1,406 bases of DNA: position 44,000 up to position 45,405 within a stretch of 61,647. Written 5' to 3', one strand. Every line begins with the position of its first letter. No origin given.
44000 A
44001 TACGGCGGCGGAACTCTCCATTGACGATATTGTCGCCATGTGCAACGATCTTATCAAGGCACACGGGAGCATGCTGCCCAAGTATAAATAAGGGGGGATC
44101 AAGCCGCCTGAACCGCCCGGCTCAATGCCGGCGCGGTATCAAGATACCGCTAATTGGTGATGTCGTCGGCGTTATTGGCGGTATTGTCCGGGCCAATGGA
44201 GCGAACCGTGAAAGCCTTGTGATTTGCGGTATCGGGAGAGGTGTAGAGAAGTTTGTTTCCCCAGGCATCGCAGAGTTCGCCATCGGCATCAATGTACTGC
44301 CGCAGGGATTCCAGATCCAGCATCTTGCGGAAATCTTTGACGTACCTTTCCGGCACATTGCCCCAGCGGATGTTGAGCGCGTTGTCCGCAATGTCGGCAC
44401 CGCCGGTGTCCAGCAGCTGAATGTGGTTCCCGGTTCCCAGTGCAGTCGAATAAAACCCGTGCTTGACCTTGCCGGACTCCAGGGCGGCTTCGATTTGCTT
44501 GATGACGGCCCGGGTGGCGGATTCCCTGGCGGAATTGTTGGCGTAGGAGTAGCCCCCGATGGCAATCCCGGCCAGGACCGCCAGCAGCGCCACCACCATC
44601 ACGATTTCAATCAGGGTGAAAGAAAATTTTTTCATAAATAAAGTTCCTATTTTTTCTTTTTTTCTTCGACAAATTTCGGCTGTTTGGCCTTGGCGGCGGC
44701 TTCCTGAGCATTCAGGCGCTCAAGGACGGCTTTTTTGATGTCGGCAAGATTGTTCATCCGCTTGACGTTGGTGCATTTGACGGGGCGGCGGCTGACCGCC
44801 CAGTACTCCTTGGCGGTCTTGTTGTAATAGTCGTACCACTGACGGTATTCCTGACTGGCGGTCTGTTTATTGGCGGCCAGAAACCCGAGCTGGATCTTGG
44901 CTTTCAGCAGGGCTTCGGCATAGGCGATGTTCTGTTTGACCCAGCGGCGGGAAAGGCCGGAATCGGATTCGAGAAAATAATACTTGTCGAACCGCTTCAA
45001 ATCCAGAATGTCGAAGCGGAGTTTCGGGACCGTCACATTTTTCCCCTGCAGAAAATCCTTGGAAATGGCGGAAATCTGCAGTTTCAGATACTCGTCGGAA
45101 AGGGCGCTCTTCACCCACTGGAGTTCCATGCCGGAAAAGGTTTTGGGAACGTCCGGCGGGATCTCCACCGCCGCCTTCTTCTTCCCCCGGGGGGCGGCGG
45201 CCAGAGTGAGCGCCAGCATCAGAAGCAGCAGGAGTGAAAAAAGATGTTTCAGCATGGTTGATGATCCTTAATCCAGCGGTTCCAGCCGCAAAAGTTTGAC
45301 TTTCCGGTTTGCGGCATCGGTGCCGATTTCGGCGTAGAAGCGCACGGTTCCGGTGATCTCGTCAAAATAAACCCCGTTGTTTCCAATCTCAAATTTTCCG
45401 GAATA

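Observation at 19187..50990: Three separated loci add up to one atypical type IV filament machine (T2SS-style pseudopilins, T4P-style PilT, two secretins)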

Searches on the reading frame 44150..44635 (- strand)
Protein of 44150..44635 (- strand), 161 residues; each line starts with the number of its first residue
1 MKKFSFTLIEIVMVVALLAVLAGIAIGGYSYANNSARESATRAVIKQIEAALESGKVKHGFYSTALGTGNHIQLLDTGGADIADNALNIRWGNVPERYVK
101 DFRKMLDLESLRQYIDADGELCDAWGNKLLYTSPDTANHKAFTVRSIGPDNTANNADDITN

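Call 4: search_protein_families(library=pfam, proteins=[window:44150-44635:-], max_evalue=0.01)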
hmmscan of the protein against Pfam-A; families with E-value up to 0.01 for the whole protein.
window:44150-44635:- (161 aa): 2 families
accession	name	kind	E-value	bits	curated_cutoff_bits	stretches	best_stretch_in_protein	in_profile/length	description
PF08334.16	T2SSG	-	2.5e-06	28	21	1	114-159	60-105/108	Type II secretion system (T2SS), protein G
PF07963.17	N_methyl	-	0.00054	19.9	21.2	1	5-26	6-27/27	Prokaryotic N-terminal methylation motif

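Call 13: search_protein_families(library=ncbifam, proteins=[window:44150-44635:-], max_evalue=0.01)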
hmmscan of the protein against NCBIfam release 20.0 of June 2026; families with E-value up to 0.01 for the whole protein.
window:44150-44635:- (161 aa): 8 families
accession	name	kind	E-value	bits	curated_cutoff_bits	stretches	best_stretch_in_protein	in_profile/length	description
TIGR01710.1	typeII_sec_gspG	equivalog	3.4e-12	46.6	88.85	2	6-64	3-61/134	type II secretion system major pseudopilin GspG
NF040999.1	pilin_ComGC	equivalog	0.00018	21.6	75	1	5-62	3-60/84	competence type IV pilus major pilin ComGC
NF007862.0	PRK10574.1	equivalog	0.0003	20.9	138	1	2-36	3-38/145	prepilin peptidase-dependent pilin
TIGR02596.1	TIGR02596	subfamily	0.00033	20.8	70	1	6-51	1-47/196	Verru_Chthon cassette protein D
NF041775.1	typeIV_PilA_Myxo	equivalog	0.00035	20.6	400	1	5-54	12-61/214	type IV pilin protein PilA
TIGR01708.2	typeII_sec_gspH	equivalog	0.0029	17.6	80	1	6-53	4-52/169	type II secretion system minor pseudopilin GspH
TIGR02532.1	IV_pilin_GFxxxE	domain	0.003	17.4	16.3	1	6-26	4-24/24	prepilin-type N-terminal cleavage/methylation domain-containing protein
NF047828.1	T3SSXpsI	equivalog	0.0052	16.8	150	0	6-43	4-43/132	type II secretion system protein XpsI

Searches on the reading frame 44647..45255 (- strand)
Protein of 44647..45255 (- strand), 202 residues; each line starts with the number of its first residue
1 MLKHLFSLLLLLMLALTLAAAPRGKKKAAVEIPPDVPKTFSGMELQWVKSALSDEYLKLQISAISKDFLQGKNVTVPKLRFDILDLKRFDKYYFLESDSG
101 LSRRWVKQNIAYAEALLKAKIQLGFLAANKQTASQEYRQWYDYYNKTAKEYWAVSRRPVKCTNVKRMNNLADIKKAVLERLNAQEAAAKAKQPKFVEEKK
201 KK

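Call 4: search_protein_families(library=pfam, proteins=[window:44647-45255:-], max_evalue=0.01)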
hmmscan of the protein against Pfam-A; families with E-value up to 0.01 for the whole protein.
window:44647-45255:- (202 aa): 0 families

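Call 13: search_protein_families(library=ncbifam, proteins=[window:44647-45255:-], max_evalue=0.01)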
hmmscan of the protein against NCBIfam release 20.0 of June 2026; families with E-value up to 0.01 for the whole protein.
window:44647-45255:- (202 aa): 0 families

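Call 67: search_protein_representatives(protein=window:44647-45252:-)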
Query: 201 residues. Proteins with E-value up to 0.001 (for the whole library): 19; up to 1e-10: 10; up to 1e-30: 2. The best 19 are listed.
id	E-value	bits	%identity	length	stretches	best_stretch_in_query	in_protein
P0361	1.4e-124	429.2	100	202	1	1-201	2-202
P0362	1.6e-43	164.9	45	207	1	9-201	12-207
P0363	8.0e-23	97.5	33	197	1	5-191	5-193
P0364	5.2e-20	88.3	32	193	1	10-186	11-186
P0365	1.8e-19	86.6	33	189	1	30-197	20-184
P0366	3.2e-18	82.5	35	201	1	35-187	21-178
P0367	1.6e-14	70.4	32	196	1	8-181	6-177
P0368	1.4e-13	67.3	32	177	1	34-188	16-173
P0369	1.3e-11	60.9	29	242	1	9-185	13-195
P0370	2.4e-11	60.0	56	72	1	141-199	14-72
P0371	1.6e-06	44.3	31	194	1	7-185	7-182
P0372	2.7e-06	43.6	31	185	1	34-164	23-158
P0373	2.8e-06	43.5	30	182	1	33-160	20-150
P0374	3.7e-06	43.1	29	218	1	30-193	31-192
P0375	9.6e-06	41.8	33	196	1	84-193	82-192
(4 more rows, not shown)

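Call 69: search_solved_structures(query=A3, max_evalue=5)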
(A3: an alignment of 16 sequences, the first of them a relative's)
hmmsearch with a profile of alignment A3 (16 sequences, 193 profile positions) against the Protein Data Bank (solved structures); distinct sequences matched with E-value up to 5: 5.
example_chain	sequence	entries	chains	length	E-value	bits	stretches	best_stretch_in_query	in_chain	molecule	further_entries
5cwp_A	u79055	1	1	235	0.0038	20.2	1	109-189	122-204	Designed helical repeat protein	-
6xss_A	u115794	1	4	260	0.028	17.3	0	113-175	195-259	C4_nat_HFuse-7900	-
8d06_A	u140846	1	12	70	0.11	15.4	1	100-151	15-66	HALC3_104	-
8f6r_A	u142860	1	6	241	0.41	13.5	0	108-180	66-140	De novo designed oligomeric protein C6-79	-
3grc_A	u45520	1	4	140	1.9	11.4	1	14-70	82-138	Sensor protein, Kinase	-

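Call 70: search_protein_families(library=pfam, alignment_id=A3, max_evalue=1)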
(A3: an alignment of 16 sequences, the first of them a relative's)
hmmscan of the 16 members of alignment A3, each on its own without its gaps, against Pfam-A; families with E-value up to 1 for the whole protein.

A. member 1, P0361 (202 aa): 0 families

B. families by the number of members that match (of 16 scanned): 21 families
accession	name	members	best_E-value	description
PF06730.16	FAM92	1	0.011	FAM92 protein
PF24430.1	DUF7553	1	0.014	Family of unknown function (DUF7553)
PF22162.2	PFIN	1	0.025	Plasmid Fertility inhibition factor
PF06103.16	DUF948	1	0.037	Bacterial protein of unknown function (DUF948)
PF13791.11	Sigma_reg_C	1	0.066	Sigma factor regulator C-terminal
PF22732.2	MSL3_chromo-like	1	0.085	MSL3 chromodomain-like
PF08696.17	Dna2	1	0.089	DNA replication factor Dna2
PF13413.12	HTH_25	1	0.091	Helix-turn-helix domain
PF21807.2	PfEMP1_CIDRalpha1_dom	1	0.094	PfEMP1 protein, CIDRalpha1 domain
PF14931.11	IFT20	1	0.1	Intraflagellar transport complex B, subunit 20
PF07488.18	Glyco_hydro_67M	1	0.1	Glycosyl hydrolase family 67 middle domain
PF08702.15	Fib_alpha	1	0.11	Fibrinogen alpha/beta chain family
PF22430.1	Aa-Ago_N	1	0.13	Ago, N-terminal domain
PF17573.8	GA-like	1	0.15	GA-like domain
PF00397.32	WW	1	0.16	WW domain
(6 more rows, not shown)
